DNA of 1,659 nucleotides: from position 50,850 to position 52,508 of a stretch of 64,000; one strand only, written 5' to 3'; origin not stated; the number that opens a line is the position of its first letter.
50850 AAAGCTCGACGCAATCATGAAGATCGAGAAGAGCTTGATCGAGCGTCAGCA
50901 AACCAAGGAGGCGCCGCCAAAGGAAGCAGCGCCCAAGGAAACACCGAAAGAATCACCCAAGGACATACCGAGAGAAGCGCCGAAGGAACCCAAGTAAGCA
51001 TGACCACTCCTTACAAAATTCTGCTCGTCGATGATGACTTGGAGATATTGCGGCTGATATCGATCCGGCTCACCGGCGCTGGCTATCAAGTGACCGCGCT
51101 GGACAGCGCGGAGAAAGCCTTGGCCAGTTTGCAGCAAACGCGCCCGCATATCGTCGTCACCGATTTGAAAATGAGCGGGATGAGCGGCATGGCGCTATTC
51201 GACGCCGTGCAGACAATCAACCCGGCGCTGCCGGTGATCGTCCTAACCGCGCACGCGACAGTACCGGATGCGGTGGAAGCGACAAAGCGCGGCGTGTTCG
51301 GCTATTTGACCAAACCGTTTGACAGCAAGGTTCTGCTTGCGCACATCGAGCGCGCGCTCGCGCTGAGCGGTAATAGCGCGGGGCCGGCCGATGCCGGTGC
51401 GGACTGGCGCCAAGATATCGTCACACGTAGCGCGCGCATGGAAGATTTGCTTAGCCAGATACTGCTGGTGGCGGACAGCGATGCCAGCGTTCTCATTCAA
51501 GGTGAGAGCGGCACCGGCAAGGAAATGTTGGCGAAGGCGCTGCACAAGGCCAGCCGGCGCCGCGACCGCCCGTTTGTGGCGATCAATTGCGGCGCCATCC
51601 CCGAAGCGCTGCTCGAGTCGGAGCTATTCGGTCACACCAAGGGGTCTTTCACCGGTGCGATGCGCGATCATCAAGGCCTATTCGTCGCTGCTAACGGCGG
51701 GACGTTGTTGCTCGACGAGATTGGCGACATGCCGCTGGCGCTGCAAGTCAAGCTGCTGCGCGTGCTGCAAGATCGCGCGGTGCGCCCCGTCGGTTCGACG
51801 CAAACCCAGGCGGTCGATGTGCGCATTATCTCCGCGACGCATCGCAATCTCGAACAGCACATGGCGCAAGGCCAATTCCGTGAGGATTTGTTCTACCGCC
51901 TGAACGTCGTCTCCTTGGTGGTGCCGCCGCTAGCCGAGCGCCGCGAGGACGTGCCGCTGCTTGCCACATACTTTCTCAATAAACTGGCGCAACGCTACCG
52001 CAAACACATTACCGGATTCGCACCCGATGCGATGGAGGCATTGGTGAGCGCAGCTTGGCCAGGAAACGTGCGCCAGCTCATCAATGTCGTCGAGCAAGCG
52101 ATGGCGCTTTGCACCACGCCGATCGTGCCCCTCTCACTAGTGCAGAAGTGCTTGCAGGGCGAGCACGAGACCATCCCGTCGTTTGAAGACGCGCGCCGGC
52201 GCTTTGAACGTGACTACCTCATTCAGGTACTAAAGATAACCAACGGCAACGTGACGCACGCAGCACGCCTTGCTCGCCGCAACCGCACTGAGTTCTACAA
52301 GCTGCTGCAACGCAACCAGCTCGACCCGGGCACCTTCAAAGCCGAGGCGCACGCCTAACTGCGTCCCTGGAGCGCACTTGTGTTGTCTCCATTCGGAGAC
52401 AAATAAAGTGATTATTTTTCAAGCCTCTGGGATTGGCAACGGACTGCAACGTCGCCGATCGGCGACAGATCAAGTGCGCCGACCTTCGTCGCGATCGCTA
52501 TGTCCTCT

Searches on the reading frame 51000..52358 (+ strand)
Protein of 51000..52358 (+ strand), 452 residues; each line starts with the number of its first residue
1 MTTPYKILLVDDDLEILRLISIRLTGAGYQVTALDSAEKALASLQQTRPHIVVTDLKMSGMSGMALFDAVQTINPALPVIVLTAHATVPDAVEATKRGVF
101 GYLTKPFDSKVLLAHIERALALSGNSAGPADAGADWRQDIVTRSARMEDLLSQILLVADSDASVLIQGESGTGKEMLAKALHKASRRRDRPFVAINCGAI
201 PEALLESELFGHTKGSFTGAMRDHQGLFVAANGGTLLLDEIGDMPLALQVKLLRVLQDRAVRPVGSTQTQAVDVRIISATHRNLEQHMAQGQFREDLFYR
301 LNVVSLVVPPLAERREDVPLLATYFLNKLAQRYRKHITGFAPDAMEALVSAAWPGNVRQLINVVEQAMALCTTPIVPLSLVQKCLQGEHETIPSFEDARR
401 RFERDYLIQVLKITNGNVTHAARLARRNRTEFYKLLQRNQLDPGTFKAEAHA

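Call 7: search_protein_families(library=pfam, proteins=[window:51000-52358:+], max_evalue=0.01)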
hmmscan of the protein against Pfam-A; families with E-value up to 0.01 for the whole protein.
window:51000-52358:+ (452 aa): 12 families
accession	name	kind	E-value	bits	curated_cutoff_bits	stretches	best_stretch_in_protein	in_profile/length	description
PF00158.32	Sigma54_activat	-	6.9e-73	244.3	20.2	1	140-306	1-167/168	Sigma-54 interaction domain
PF00072.30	Response_reg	-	2.9e-27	95.5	30.2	1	7-116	1-110/111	Response regulator receiver domain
PF25601.1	AAA_lid_14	-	2.4e-23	82.2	27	1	313-389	2-78/87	AAA+ ATPase lid domain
PF14532.12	Sigma54_activ_2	-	1.6e-22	80.7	25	1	142-311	2-138/138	Sigma-54 interaction domain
PF07728.20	AAA_5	-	1.1e-08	35.6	22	1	164-283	2-124/139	AAA domain (dynein-related subfamily)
PF06490.17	FleQ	-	5.1e-06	27.2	22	1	6-119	1-106/108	Flagellar regulatory protein FleQ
PF02954.25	HTH_8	-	6.1e-05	23.1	22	1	399-424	2-27/42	Bacterial regulatory protein, Fis family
PF13191.12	AAA_16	-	0.00015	22.7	32.6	1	141-212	3-81/167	AAA ATPase domain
PF07724.20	AAA_2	-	0.0009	19.8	27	1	162-277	4-120/166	AAA domain (Cdc48 subfamily)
PF00004.35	AAA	-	0.003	18.4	21.2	1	164-246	1-71/131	ATPase family associated with various cellular activities (AAA)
PF13604.12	AAA_30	-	0.0078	16.4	27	0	157-273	14-132/191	AAA domain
PF20720.3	nSTAND3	-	0.0099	16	27.2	0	159-192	15-48/155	Novel STAND NTPase 3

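Call 8: search_protein_families(library=ncbifam, proteins=[window:51000-52358:+], max_evalue=0.01)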
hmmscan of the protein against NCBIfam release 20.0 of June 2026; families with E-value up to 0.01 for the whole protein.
window:51000-52358:+ (452 aa): 116 families (the best 25 are shown)
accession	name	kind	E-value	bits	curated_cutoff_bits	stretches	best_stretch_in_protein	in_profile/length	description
NF011695.0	PRK15115.1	equivalog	1.2e-186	620.8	763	1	3-447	5-444/445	two-component system response regulator GlrR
TIGR01818.1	ntrC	equivalog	8.5e-126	420.4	558.6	1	7-385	1-381/463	nitrogen regulation protein NR(I)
NF008469.0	PRK11361.1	equivalog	4.1e-124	414.8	714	1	1-443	1-458/461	acetoacetate metabolism transcriptional regulator AtoC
NF007689.0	PRK10365.1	equivalog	1.4e-122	409.7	760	1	6-425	7-428/441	sigma-54-dependent response regulator transcription factor ZraR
TIGR02915.1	PEP_resp_reg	equivalog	2.6e-116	389.1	502.6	1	7-441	1-444/445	PEP-CTERM-box response regulator transcription factor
NF008176.1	PRK10923.1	equivalog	2.1e-108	362.9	620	1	6-365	5-365/469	nitrogen regulation protein NR(I)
NF051870.1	NAssimRespRegNtrX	equivalog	9.9e-103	344.4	600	1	6-432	3-443/452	nitrogen assimilation response regulator NtrX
NF041552.1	TF_PrdR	equivalog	4.8e-98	329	795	1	138-436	267-573/577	sigma-54 dependent transcriptional regulator PrdR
NF041946.1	LuxO_transreg_Vib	equivalog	2.2e-97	326.7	800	1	10-388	2-383/463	quorum-sensing sigma-54 dependent transcriptional regulator LuxO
TIGR01817.1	nifA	equivalog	9.4e-95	318.4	528.85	1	136-373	194-430/534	nif-specific transcriptional activator NifA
NF049963.1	RespRegFlgRCampy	domain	5.8e-94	315.4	750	1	7-429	3-417/429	fla regulon two-component system response regulator FlgR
NF003451.0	PRK05022.1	equivalog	7.8e-94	315.2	476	1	122-440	174-509/512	nitric oxide reductase transcriptional regulator NorR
NF038308.1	RNA_repair_RtcR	equivalog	1.2e-93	314.8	650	1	137-403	179-452/530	RNA repair transcriptional activator RtcR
NF050807.1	TransRegFlbDCaul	equivalog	9.3e-90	301.6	750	1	27-382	23-362/454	sigma-54-dependent transcriptional regulator FlbD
NF011953.0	PRK15424.1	equivalog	5.1e-85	286.1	703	1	135-440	216-535/538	propionate catabolism operon regulatory protein PrpR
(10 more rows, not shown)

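Call 10: find_related_loci(query=window:51000-52358:+, collection=genome_contigs, flank=6000)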
Query window:51000-52358:+ (452 aa) in genome_contigs; peptide patterns used: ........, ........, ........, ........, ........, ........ (x = any residue, [..] = any of these).
599 stretches matched a pattern (row limit reached: there are more); 595 encode a relative of the query (tblastn E <= 1e-3); the best 80 are kept; 80 distinct loci.
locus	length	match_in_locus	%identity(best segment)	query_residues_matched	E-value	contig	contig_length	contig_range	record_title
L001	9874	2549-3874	67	6-447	0e+0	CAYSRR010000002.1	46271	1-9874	MAG TPA_asm: uncultured Streptomycetaceae bacterium isolate SRP344714_co2_10 genome assembly, contig: NODE_1819_length_4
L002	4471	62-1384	63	7-449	0e+0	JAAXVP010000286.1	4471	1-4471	MAG: Thiobacillus sp. isolate W9_Combined_metabat1_065 W9_Combined_metabat1_065_NODE_14836, whole genome shotgun sequenc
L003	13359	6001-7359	60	6-450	1e-178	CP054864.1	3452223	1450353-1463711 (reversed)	MAG: Dechloromonas sp. isolate SSB2 chromosome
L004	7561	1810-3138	59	3-447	3e-166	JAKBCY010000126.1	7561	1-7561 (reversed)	MAG: Proteobacteria bacterium isolate ZJ7.bin74 NODE_12387_length_7561_cov_1.787463, whole genome shotgun sequence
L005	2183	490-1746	52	6-447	2e-146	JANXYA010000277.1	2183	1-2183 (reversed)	MAG: Gammaproteobacteria bacterium isolate GL140_3_metabat_261_sub GL140_3_k141_2543972, whole genome shotgun sequence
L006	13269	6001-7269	48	6-447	6e-124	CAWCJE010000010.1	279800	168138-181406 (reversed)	MAG: uncultured Gammaproteobacteria bacterium isolate MFD09368.bin.2.99 genome assembly, contig: contig_57873, whole gen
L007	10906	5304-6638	43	7-442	5e-114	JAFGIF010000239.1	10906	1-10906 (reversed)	MAG: Deltaproteobacteria bacterium isolate Zod_Metabat.184 k87_6146421, whole genome shotgun sequence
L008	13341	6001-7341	43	6-439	2e-109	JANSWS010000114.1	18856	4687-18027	MAG: bacterium isolate bin.5 k141_817477_length_18856_cov_11.0000, whole genome shotgun sequence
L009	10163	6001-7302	43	1-423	1e-108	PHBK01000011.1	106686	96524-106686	MAG: Deltaproteobacteria bacterium HGW-Deltaproteobacteria-12 bjp_ig2069_scaffold_187, whole genome shotgun sequence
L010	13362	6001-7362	43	1-443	1e-108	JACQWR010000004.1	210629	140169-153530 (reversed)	MAG: Deltaproteobacteria bacterium isolate NC_groundwater_1494_Pr4_B-0.1um_54_14 SR1-18-B1_scaffold_28130, whole genome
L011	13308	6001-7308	44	1-423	1e-108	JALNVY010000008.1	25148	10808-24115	MAG: Syntrophales bacterium isolate SO_2016_GW1 bin 25 scaffold03454_OW334_2016, whole genome shotgun sequence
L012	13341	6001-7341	41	1-438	7e-108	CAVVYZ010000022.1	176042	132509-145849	MAG: uncultured delta proteobacterium isolate MFD03899.bin.2.22 genome assembly, contig: contig_55322, whole genome shot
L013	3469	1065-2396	43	5-435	3e-109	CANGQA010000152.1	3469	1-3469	MAG: Hyphomicrobiales bacterium isolate Jr-7aug17-29 genome assembly, contig: Jr-7aug17-C51781, whole genome shotgun seq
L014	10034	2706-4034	44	7-437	4e-107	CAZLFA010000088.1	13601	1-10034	MAG TPA_asm: uncultured Syntrophaceae bacterium isolate SRP278314_co1_340 genome assembly, contig: NODE_5638_length_1360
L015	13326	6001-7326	42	6-436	5e-107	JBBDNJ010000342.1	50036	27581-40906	MAG: Candidatus Binatia bacterium isolate LejiaB_54_11 Lejia_B_836_length_50036_cov_6, whole genome shotgun sequence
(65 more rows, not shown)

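Call 13: find_homologous_proteins(query=window:51000-52358:+, max_evalue=1e-100)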
Query window:51000-52358:+ (452 aa): 7982 proteins with E <= 1e-100 among 8000 candidates; the best 120 are listed.
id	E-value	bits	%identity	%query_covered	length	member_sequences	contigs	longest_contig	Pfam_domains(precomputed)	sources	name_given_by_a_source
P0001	2.2e-293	990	100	100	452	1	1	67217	PF00158.33,PF25601.2,PF14532.13,PF07728.21,PF00072.31,PF06490.18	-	-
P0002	1.4e-277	938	94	100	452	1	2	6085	PF00158.33,PF25601.2,PF14532.13,PF07728.21,PF00072.31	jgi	jgi:two-component system, NtrC family, response regulator GlrR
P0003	2.4e-274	928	94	100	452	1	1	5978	PF00158.33,PF25601.2,PF14532.13,PF07728.21,PF00072.31,PF06490.18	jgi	jgi:two-component system, NtrC family, response regulator GlrR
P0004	1.2e-273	925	93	100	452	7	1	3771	PF00158.33,PF25601.2,PF14532.13,PF07728.21,PF00072.31,PF06490.18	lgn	-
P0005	3.0e-271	917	92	100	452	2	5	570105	PF00158.33,PF25601.2,PF14532.13,PF07728.21,PF00072.31,PF06490.18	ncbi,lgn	-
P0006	1.8e-265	898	89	100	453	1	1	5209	PF00158.33,PF25601.2,PF14532.13,PF07728.21,PF00072.31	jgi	jgi:two-component system, NtrC family, response regulator GlrR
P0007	3.3e-233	792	79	95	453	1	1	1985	PF00158.33,PF25601.2,PF14532.13,PF07728.21,PF00072.31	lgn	-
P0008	1.1e-220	751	93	80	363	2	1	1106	PF00158.33,PF25601.2,PF14532.13,PF07728.21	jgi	jgi:two-component system, NtrC family, response regulator GlrR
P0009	8.4e-212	722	74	93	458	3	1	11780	PF00158.33,PF25601.2,PF14532.13,PF07728.21,PF00072.31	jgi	jgi:two-component system, NtrC family, response regulator GlrR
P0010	2.5e-211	720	72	100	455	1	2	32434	PF00158.33,PF25601.2,PF14532.13,PF07728.21,PF00072.31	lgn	-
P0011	3.0e-209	713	71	98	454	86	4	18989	PF00158.33,PF25601.2,PF14532.13,PF07728.21,PF00072.31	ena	-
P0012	4.2e-209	713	72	99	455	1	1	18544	PF00158.33,PF25601.2,PF14532.13,PF07728.21,PF00072.31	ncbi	-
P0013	1.2e-208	711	70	99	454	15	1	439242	PF00158.33,PF25601.2,PF14532.13,PF07728.21,PF00072.31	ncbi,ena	-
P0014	6.4e-207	706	71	98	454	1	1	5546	PF00158.33,PF25601.2,PF14532.13,PF07728.21,PF00072.31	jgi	jgi:two-component system, NtrC family, response regulator GlrR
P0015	7.4e-205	699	70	98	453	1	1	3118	PF00158.33,PF25601.2,PF14532.13,PF07728.21,PF00072.31,PF06490.18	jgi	jgi:two-component system, NtrC family, response regulator GlrR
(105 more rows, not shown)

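Call 15: find_encoding_contigs(protein=P0002, flank=4000, max_places=3)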
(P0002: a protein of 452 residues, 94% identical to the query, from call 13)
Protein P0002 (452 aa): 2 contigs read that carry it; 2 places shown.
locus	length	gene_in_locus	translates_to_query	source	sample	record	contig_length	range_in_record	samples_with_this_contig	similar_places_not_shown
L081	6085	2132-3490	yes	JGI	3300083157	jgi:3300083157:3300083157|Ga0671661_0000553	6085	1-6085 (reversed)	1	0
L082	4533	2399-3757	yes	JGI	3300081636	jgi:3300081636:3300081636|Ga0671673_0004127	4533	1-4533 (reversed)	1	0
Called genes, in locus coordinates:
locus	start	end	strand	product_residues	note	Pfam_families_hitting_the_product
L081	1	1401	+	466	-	?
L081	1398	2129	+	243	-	-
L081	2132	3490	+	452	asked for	PF00072:Response_reg, PF00158:Sigma54_activat, PF14532:Sigma54_activ_2, PF07728:AAA_5 (weak), PF25601:AAA_lid_14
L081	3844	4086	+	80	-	-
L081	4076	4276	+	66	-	-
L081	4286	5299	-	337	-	PF00933:Glyco_hydro_3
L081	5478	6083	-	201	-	?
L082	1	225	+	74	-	?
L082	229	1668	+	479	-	PF00512:HisKA, PF02518:HATPase_c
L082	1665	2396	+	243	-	-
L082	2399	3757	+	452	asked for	PF00072:Response_reg, PF00158:Sigma54_activat, PF14532:Sigma54_activ_2, PF07728:AAA_5 (weak), PF25601:AAA_lid_14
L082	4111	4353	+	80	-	-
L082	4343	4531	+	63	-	?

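Call 16: find_encoding_contigs(protein=P0003, flank=4000, max_places=3)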
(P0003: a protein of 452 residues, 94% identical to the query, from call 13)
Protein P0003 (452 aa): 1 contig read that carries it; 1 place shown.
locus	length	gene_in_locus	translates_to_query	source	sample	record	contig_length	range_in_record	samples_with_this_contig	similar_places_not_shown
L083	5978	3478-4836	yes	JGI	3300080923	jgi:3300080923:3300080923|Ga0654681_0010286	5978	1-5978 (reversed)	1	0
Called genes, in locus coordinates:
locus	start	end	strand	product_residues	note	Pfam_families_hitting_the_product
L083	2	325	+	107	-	?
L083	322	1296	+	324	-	PF13519:VWA_2 (weak)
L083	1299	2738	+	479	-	PF00512:HisKA, PF02518:HATPase_c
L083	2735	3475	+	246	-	-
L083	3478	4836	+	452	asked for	PF00072:Response_reg, PF06490:FleQ (faint), PF00158:Sigma54_activat, PF14532:Sigma54_activ_2, PF07728:AAA_5, PF25601:AAA_lid_14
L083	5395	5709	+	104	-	-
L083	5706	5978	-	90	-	?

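Call 17: find_encoding_contigs(protein=P0005, flank=4000, max_places=5)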
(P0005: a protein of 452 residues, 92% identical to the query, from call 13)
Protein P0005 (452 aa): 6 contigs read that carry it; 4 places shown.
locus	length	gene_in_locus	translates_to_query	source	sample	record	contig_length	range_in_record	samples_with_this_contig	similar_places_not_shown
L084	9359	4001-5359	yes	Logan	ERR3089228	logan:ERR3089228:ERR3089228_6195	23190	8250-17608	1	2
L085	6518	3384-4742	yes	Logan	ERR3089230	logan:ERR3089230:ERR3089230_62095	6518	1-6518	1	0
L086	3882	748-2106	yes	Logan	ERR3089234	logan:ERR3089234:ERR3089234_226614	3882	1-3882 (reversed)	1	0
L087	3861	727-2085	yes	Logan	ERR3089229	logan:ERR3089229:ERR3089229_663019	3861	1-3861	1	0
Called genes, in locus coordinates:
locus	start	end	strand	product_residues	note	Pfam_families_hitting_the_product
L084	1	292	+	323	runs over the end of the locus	PF00092:VWA, PF13519:VWA_2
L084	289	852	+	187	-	-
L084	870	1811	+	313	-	PF13519:VWA_2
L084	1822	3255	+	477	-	PF00512:HisKA, PF02518:HATPase_c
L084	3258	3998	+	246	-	-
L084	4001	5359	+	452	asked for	PF00072:Response_reg, PF06490:FleQ (weak), PF00158:Sigma54_activat, PF14532:Sigma54_activ_2, PF07728:AAA_5, PF25601:AAA_lid_14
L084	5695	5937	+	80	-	-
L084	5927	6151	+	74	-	-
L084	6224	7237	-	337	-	PF00933:Glyco_hydro_3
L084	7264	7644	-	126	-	PF01648:ACPS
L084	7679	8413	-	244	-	PF03740:PdxJ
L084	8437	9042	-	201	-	PF02565:RecO_C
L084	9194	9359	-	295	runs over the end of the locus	PF00009:GTP_EFTU (faint), PF00350:Dynamin_N (faint), PF01926:MMR_HSR1, PF02421:FeoB_N, PF03193:RsgA_GTPase (faint), PF04548:AIG1 (faint), PF07650:KH_2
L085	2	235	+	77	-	?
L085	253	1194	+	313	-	PF13519:VWA_2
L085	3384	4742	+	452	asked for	PF00072:Response_reg, PF06490:FleQ (weak), PF00158:Sigma54_activat, PF14532:Sigma54_activ_2, PF07728:AAA_5, PF25601:AAA_lid_14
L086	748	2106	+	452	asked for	PF00072:Response_reg, PF06490:FleQ (weak), PF00158:Sigma54_activat, PF14532:Sigma54_activ_2, PF07728:AAA_5, PF25601:AAA_lid_14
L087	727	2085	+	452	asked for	PF00072:Response_reg, PF06490:FleQ (weak), PF00158:Sigma54_activat, PF14532:Sigma54_activ_2, PF07728:AAA_5, PF25601:AAA_lid_14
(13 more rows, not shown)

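Call 18: find_encoding_contigs(protein=P0006, flank=4000, max_places=3)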
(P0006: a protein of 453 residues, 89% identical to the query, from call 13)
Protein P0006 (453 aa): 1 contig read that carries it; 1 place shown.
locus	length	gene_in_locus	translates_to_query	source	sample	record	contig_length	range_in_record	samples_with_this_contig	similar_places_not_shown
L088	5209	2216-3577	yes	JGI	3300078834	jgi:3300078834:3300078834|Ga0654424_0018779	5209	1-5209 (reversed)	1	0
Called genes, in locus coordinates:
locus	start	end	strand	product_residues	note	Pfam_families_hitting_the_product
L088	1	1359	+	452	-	?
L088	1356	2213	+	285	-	-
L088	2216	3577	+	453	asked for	PF00072:Response_reg, PF00158:Sigma54_activat, PF14532:Sigma54_activ_2, PF07728:AAA_5, PF25601:AAA_lid_14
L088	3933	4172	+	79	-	-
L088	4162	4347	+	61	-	-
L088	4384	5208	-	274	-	?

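Call 21: find_encoding_contigs(protein=P0007, flank=3000, max_places=2)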
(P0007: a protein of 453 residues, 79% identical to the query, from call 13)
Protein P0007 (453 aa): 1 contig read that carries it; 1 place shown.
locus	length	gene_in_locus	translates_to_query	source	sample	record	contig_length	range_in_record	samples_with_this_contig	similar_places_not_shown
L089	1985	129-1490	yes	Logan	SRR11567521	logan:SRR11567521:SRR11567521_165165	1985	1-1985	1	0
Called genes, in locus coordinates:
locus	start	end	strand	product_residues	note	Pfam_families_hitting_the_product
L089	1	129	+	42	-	?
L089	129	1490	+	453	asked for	PF00072:Response_reg, PF00158:Sigma54_activat, PF14532:Sigma54_activ_2, PF07728:AAA_5, PF25601:AAA_lid_14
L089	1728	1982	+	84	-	PF00036:EF-hand_1 (faint), PF13499:EF-hand_7 (faint), PF13202:EF-hand_5 (faint), PF13405:EF-hand_6 (faint)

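Call 22: find_encoding_contigs(protein=P0009, flank=3000, max_places=2)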
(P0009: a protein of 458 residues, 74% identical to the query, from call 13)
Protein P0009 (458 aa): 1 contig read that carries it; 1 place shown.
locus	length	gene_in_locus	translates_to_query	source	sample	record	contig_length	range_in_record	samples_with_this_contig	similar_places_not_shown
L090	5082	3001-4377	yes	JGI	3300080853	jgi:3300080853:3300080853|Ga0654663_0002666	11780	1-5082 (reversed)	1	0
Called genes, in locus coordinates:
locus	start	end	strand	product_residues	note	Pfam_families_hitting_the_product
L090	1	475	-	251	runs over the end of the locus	PF03167:UDG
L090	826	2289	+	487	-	PF00672:HAMP (weak), PF00512:HisKA, PF02518:HATPase_c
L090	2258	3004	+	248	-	-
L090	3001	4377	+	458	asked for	PF00072:Response_reg, PF00158:Sigma54_activat, PF14532:Sigma54_activ_2, PF07728:AAA_5 (weak), PF25601:AAA_lid_14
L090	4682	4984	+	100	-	PF13405:EF-hand_6 (faint), PF13499:EF-hand_7 (weak), PF00036:EF-hand_1 (weak), PF13202:EF-hand_5 (weak)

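Call 23: find_encoding_contigs(protein=P0010, flank=3000, max_places=2)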
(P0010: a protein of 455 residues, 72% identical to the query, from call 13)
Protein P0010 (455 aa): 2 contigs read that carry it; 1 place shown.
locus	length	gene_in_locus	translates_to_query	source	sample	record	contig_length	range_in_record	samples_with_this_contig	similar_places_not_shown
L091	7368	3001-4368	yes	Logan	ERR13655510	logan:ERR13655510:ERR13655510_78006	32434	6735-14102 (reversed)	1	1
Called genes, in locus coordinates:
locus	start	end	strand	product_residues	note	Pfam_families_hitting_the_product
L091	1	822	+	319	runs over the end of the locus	PF13519:VWA_2 (weak)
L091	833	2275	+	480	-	PF00512:HisKA, PF02518:HATPase_c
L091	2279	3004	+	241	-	-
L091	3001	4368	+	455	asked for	PF00072:Response_reg, PF00158:Sigma54_activat, PF14532:Sigma54_activ_2, PF07728:AAA_5 (weak), PF25601:AAA_lid_14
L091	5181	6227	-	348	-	PF00933:Glyco_hydro_3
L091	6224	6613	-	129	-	PF01648:ACPS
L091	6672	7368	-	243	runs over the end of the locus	PF03740:PdxJ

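Call 24: find_encoding_contigs(protein=P0013, flank=3000, max_places=2)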
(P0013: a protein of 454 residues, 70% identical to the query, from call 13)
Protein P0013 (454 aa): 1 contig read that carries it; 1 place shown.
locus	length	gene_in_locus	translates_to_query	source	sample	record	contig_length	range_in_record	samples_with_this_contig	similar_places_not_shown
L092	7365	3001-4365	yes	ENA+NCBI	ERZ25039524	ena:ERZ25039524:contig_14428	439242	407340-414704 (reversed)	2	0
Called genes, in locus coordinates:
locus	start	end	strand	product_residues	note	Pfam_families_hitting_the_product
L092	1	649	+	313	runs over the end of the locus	PF13519:VWA_2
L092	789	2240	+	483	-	PF00672:HAMP (faint), PF00512:HisKA, PF02518:HATPase_c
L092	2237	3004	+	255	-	-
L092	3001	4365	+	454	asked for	PF00072:Response_reg, PF00158:Sigma54_activat, PF14532:Sigma54_activ_2, PF07728:AAA_5, PF25601:AAA_lid_14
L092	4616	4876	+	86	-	-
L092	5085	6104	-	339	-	PF00933:Glyco_hydro_3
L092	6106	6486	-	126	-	PF01648:ACPS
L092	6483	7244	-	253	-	PF03740:PdxJ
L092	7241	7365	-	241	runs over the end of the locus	PF11967:RecO_N, PF02565:RecO_C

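Call 29: find_encoding_contigs(protein=P0004, flank=3000, max_places=4)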
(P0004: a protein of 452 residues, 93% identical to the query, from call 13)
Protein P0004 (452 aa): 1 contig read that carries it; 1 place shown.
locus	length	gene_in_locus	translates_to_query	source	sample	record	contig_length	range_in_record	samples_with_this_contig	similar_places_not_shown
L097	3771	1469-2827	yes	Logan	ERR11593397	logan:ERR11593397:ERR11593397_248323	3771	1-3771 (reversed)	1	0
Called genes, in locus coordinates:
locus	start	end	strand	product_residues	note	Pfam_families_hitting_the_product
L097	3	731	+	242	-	?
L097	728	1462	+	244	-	-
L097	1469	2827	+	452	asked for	PF00072:Response_reg, PF06490:FleQ (faint), PF00158:Sigma54_activat, PF14532:Sigma54_activ_2, PF07728:AAA_5, PF25601:AAA_lid_14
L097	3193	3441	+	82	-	-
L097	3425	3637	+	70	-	-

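Call 94: list_cluster_members(proteins=[P0005, P0013, P0012, P0121])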
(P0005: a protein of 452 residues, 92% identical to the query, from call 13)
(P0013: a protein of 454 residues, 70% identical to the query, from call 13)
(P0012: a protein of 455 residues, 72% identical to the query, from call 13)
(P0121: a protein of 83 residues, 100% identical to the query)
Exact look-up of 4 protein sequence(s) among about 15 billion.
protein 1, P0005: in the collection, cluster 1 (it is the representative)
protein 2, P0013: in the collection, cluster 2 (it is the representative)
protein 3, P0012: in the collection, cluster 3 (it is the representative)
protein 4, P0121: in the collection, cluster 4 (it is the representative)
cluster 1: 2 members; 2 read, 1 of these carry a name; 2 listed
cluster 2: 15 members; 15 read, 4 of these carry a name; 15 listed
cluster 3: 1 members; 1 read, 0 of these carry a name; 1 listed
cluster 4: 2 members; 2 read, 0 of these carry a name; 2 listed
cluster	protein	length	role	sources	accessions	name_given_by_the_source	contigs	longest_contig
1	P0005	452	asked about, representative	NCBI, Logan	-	-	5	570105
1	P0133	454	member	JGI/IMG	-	two-component system, NtrC family, response regulator GlrR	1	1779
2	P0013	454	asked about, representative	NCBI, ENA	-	-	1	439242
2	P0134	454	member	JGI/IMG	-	two-component system, NtrC family, response regulator GlrR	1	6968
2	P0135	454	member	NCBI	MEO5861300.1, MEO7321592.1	MAG: sigma 54-interacting transcriptional regulator [Burkholderiales bacterium]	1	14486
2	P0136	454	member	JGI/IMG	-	two-component system, NtrC family, response regulator GlrR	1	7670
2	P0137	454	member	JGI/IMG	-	two-component system, NtrC family, response regulator GlrR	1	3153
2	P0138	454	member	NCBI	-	-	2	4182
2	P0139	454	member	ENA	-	-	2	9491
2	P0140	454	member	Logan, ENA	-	-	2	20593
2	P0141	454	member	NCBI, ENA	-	-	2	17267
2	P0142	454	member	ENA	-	-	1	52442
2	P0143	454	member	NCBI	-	-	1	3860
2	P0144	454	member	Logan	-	-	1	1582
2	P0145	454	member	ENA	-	-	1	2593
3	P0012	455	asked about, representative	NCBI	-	-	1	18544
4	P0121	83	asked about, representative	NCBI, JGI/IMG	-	-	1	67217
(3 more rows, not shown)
